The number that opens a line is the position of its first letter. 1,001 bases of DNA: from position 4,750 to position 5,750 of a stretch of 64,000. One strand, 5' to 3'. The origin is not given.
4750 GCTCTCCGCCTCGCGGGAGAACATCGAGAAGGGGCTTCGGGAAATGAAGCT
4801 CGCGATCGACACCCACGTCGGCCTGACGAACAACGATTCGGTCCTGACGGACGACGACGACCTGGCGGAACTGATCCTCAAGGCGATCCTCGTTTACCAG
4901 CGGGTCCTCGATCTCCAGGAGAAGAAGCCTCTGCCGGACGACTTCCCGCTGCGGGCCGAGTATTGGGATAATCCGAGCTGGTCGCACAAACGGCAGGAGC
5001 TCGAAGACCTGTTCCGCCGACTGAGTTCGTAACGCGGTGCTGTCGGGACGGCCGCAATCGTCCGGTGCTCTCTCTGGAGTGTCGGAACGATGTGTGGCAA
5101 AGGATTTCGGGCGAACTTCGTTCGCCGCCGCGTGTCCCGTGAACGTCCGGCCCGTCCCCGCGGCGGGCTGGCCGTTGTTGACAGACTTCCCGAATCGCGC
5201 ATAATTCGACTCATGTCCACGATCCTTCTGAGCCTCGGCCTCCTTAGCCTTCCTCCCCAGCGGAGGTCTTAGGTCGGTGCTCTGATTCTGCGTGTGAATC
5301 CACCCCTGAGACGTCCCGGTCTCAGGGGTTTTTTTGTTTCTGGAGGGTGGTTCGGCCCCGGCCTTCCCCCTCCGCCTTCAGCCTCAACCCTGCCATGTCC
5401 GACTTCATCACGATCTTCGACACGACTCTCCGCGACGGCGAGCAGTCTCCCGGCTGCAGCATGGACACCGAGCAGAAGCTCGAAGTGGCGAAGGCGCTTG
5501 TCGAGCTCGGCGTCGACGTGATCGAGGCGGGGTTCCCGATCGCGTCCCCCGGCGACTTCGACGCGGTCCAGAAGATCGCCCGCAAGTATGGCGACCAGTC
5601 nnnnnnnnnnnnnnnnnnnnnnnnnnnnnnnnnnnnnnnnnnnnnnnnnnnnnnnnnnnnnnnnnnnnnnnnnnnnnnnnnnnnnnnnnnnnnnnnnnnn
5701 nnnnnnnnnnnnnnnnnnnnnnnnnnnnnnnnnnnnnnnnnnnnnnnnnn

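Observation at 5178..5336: Candidate leucine leader-peptide attenuator upstream of leuA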

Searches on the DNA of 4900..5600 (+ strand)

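Call 3: search_rna_families(source=window, start=4900, end=5600, threshold=evalue, max_evalue=10, show_alignments=3)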
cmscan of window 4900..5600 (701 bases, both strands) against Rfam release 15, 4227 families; matches with E-value up to 10: 7.
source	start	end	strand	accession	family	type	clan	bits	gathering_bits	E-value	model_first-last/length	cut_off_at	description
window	5241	5337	+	RF02837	anti-hemB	Gene; sRNA;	-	19.7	49.5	0.045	1-81/81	no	Burkholderia RNA 7 (anti-hemB)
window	5278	5337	+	RF02399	NsiR1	Gene; sRNA;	-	19.3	39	0.32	1-60/60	no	Nitrogen stress-induced RNA 1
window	5103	5170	-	RF03006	M23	Gene; sRNA;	-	18.4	41.2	0.93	1-53/53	no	M23 RNA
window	5216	5334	+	RF02868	ncS037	Gene; sRNA;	-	17.4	112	2.1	1-152/152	no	Burkholderia sRNA 37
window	4900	4933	-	RF02219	ZNRD1-AS1_2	Gene; lncRNA;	-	12.3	60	2.9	1-36/76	3'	ZNRD1 antisense RNA 1 conserved region 2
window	5031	5086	-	RF01763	Guanidine-III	Cis-reg; riboswitch;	-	11.9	36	8.9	1-67/67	no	Guanidine-III riboswitch aptamer (yKKC-III)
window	5350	5421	-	RF01134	sR30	Gene; snRNA; snoRNA; CD-box;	-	11.4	38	3.7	1-57/57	no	Small nucleolar RNA sR30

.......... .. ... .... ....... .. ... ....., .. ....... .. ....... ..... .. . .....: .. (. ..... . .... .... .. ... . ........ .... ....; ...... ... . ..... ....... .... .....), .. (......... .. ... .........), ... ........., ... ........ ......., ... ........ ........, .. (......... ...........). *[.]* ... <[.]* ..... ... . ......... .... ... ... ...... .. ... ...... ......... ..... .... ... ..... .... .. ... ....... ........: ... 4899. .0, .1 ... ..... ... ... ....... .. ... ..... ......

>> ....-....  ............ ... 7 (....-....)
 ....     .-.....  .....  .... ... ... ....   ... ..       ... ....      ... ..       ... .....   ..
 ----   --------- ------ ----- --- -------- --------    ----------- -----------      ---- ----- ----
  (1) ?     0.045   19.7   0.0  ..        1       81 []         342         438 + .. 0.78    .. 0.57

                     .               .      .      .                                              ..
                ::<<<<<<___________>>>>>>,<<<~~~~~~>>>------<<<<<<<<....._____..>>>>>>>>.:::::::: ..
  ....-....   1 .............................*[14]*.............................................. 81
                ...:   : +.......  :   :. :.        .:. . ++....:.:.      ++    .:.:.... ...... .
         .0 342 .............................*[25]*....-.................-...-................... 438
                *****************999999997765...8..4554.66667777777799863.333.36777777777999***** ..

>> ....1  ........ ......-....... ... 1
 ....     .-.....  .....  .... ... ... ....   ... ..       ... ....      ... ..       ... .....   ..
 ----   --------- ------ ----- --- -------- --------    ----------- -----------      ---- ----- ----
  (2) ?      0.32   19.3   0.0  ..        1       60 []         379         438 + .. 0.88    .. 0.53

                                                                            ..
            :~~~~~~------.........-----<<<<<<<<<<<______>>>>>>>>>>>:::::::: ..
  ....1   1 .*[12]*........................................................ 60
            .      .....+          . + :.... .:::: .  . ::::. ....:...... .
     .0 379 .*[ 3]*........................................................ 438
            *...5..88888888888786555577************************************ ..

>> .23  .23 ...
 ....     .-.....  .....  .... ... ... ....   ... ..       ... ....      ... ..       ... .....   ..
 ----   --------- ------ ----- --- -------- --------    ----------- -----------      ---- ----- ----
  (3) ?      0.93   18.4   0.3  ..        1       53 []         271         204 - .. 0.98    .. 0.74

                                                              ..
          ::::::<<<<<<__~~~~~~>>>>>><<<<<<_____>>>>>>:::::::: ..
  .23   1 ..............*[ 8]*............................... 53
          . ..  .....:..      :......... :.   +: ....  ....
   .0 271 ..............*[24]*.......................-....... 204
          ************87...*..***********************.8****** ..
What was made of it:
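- Closest known: Enterobacterial leu operon attenuator. Different: There is no detectable sequence or structure homology: no Rfam hit even at E up to 10 (call 3).
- Closest known: Staphylococcus aureus ilv-leu attenuator peptide. Different: No sequence relationship was tested beyond the negative Rfam scan (call 3).
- No T-box or riboswitch model matches, even at E up to 10 (call 3).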

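Call 42: build_rna_model(alignment_id=A1, structure=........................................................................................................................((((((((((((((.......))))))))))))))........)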
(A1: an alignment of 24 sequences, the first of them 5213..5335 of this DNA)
Model R1 built from alignment A1 (24 sequences, 163 columns); structure: as given.
model positions 131; base pairs 13; branch points 0; effective number of sequences 5.66; information 0.59 bits per position. Calibrated on 0.2 Mb of random sequence (short: E-values are rough).
structure used (alignment columns):
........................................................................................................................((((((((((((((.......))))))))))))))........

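Call 43: search_with_rna_model(model_id=R1, source=window, max_evalue=10)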
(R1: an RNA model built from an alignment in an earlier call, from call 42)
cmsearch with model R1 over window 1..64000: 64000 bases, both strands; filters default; matches with E-value up to 10: 2.
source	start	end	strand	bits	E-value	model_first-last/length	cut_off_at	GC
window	5213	5334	+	90.2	4.6e-29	1-131/131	no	0.58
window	5297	5364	-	17.2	0.00025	62-131/131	no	0.6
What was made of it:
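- It finds exactly one copy in the 64-kb window, at 5213-5334 with 90 bits (call 43).
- Tried and rejected: The minus-strand hit is the palindromic terminator itself (call 43).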
